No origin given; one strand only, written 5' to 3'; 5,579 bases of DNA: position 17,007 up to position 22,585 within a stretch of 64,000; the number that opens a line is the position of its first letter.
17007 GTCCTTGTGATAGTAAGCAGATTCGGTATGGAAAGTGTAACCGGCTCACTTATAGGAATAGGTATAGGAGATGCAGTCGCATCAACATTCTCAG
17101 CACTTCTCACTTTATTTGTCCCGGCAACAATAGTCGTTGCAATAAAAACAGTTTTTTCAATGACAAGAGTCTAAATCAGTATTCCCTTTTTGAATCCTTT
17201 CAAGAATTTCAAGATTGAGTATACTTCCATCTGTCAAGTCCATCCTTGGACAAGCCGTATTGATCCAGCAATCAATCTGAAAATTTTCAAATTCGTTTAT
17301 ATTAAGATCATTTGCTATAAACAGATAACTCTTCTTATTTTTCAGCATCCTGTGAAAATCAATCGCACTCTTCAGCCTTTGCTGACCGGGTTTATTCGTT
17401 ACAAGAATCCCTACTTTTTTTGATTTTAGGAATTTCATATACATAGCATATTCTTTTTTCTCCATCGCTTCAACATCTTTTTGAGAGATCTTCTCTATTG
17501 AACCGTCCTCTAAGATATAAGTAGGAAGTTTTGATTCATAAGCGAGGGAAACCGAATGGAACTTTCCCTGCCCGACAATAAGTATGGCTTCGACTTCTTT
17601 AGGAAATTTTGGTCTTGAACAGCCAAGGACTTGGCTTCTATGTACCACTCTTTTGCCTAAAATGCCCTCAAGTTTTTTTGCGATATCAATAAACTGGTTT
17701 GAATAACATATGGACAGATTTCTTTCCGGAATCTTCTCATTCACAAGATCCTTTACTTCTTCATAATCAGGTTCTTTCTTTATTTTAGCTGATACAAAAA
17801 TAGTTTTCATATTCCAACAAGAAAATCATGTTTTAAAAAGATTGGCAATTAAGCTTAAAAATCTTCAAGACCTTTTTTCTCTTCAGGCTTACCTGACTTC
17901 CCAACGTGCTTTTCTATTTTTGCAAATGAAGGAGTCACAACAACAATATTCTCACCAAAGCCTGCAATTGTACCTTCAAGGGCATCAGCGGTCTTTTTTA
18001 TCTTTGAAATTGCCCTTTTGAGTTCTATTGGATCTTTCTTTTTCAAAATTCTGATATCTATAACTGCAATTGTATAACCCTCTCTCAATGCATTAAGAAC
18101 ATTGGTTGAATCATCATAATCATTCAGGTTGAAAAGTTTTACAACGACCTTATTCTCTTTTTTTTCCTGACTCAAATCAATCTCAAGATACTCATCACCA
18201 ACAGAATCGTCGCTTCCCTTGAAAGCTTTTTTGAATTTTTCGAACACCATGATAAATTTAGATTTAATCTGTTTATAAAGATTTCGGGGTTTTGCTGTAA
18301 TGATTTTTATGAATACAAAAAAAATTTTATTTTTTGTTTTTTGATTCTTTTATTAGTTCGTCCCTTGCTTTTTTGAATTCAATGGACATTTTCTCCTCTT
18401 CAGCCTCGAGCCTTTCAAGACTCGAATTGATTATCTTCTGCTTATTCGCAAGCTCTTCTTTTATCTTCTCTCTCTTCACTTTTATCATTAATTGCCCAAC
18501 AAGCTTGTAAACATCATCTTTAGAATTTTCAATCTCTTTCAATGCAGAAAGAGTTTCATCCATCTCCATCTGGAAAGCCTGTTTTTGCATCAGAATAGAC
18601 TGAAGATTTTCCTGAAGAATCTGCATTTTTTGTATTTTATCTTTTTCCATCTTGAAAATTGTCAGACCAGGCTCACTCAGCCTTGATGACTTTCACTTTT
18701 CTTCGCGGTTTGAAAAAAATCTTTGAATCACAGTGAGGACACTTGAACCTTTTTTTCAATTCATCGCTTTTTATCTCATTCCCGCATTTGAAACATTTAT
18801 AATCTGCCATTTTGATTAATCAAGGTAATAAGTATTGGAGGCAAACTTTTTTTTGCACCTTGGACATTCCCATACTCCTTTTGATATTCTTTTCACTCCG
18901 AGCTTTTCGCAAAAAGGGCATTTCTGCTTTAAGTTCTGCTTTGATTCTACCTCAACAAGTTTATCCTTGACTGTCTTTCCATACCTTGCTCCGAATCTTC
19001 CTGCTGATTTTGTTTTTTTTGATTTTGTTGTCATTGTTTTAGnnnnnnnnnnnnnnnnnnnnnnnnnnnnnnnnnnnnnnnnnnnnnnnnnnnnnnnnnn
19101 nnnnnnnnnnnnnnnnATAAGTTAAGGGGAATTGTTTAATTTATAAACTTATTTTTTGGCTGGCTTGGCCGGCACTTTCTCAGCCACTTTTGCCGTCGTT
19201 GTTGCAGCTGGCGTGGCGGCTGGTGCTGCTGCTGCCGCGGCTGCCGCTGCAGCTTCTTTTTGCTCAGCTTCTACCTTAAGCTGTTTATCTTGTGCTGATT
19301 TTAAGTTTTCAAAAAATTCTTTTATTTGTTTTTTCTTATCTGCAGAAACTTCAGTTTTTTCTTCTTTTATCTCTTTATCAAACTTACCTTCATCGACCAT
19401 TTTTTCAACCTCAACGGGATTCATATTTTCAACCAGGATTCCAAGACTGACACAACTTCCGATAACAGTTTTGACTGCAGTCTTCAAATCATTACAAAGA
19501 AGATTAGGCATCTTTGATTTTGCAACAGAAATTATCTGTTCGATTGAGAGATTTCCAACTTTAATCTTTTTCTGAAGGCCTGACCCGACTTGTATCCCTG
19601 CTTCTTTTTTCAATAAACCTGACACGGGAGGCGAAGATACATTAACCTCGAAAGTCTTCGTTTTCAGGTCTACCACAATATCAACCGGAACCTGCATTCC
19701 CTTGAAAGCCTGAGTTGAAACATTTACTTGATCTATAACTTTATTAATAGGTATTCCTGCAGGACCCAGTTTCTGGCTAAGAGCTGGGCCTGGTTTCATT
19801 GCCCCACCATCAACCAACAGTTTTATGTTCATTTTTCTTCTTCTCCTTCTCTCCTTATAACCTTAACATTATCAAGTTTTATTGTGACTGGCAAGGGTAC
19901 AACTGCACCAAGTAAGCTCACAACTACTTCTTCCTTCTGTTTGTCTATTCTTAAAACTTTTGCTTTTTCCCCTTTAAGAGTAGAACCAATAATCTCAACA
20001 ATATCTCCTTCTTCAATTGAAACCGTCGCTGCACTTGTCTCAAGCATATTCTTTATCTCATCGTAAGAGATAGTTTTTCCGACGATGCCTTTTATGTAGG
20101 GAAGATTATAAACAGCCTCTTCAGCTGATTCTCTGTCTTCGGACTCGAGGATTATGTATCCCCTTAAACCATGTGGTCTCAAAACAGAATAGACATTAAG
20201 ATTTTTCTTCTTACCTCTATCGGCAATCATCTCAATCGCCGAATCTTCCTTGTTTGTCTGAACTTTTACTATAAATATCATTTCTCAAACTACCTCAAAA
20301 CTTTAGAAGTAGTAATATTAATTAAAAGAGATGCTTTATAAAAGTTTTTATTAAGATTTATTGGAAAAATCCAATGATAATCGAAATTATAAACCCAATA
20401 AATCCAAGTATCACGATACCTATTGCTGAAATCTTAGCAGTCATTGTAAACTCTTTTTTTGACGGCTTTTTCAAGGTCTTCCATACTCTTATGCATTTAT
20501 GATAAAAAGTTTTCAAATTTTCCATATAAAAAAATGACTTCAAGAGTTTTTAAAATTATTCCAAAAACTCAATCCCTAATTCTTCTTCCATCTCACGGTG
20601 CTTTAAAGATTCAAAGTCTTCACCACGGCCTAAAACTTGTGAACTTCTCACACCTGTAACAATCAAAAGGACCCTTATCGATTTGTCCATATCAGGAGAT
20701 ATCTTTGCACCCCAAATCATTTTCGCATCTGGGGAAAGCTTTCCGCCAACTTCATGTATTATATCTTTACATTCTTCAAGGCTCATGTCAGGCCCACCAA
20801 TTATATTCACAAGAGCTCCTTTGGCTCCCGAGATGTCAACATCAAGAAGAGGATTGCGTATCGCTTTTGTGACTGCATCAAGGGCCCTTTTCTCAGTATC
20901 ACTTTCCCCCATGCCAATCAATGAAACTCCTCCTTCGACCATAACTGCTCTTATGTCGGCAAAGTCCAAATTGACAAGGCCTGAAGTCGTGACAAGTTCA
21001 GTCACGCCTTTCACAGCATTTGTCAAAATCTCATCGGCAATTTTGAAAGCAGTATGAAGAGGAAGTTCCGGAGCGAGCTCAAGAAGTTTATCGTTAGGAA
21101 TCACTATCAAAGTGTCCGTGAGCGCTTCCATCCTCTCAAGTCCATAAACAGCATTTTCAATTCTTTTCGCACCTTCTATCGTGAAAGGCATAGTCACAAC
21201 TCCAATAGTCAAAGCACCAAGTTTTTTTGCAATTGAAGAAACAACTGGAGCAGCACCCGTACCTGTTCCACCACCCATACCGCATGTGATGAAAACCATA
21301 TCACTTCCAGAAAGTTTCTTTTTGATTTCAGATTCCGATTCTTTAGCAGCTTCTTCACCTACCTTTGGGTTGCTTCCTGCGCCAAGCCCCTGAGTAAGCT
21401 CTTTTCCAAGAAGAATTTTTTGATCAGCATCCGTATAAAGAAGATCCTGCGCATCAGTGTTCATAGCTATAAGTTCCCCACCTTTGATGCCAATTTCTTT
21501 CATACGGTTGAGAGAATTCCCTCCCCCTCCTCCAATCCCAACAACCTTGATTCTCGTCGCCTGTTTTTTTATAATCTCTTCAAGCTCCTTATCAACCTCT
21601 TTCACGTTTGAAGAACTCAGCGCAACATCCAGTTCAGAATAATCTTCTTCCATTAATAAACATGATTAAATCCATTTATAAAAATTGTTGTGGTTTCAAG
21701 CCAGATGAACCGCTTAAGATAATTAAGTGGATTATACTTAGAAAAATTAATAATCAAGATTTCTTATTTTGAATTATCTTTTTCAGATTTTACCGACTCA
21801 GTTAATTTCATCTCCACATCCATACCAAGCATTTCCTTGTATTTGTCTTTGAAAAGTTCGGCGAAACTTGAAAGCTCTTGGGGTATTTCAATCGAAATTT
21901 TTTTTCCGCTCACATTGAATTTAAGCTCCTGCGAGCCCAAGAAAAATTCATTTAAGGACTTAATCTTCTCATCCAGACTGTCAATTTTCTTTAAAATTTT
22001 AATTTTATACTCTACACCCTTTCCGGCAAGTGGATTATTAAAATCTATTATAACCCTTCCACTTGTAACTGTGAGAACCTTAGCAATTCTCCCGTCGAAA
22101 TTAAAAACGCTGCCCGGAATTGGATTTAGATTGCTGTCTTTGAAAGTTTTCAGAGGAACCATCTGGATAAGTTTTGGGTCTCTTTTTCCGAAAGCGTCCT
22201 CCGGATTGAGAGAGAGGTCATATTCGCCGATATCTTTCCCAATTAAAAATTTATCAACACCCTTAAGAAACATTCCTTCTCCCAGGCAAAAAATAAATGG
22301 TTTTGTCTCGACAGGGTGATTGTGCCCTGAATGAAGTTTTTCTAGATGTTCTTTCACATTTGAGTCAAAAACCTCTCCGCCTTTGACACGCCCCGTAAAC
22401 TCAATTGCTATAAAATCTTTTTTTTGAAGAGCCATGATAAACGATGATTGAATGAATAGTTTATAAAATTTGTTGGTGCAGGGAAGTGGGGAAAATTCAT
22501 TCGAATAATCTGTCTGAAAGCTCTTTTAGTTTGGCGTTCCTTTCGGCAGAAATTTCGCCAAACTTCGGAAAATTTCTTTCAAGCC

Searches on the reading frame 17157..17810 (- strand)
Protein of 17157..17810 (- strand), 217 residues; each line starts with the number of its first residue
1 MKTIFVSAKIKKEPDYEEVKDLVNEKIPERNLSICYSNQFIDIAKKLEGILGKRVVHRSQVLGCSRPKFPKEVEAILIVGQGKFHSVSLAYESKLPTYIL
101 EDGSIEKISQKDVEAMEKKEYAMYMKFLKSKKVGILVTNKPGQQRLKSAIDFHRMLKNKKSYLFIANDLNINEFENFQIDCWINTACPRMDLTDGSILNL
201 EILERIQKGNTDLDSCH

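Call 77: search_protein_families(library=pfam, proteins=[window:17157-17810:-], max_evalue=0.001)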
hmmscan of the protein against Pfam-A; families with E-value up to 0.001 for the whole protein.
window:17157-17810:- (217 aa): 1 family
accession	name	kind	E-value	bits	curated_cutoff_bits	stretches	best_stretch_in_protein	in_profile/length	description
PF01866.22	Diphthamide_syn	-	4.7e-31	108.8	33.2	1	2-196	64-276/302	Putative diphthamide synthesis protein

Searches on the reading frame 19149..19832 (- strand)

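Call 77: search_protein_families(library=pfam, proteins=[window:19149-19832:-], max_evalue=0.001)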
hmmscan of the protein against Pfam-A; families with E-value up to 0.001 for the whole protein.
window:19149-19832:- (227 aa): 2 families
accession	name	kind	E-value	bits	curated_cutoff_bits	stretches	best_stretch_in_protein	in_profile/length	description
PF00298.24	Ribosomal_L11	-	3.6e-20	72.6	21.4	1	67-134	2-69/69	Ribosomal protein L11, RNA binding domain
PF03946.19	Ribosomal_L11_N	-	4.9e-16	58.7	32.9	1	3-61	1-58/58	Ribosomal protein L11, N-terminal domain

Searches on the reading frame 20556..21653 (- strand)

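Call 47: search_protein_families(library=pfam, proteins=[window:20556-21653:-], max_evalue=0.0001)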
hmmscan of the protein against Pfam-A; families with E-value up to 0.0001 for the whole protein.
window:20556-21653:- (365 aa): 2 families
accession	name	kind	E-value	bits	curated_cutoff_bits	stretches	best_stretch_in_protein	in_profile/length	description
PF00091.31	Tubulin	-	9.8e-50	169.9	33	1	34-193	1-188/190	Tubulin/FtsZ family, GTPase domain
PF12327.13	FtsZ_C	-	4.4e-32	110.7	27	1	242-335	1-94/95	FtsZ family, C-terminal domain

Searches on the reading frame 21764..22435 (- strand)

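Call 77: search_protein_families(library=pfam, proteins=[window:21764-22435:-], max_evalue=0.001)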
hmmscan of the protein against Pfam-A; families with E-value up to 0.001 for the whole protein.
window:21764-22435:- (223 aa): 2 families
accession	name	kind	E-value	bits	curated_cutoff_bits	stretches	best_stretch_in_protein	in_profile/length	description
PF22199.2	FKBP26_IF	-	1.3e-13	51.1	27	1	91-136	1-46/46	FKBP26, IF domain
PF00254.34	FKBP_C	-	1.7e-08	35.1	21.1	1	3-87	5-76/94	FKBP-type peptidyl-prolyl cis-trans isomerase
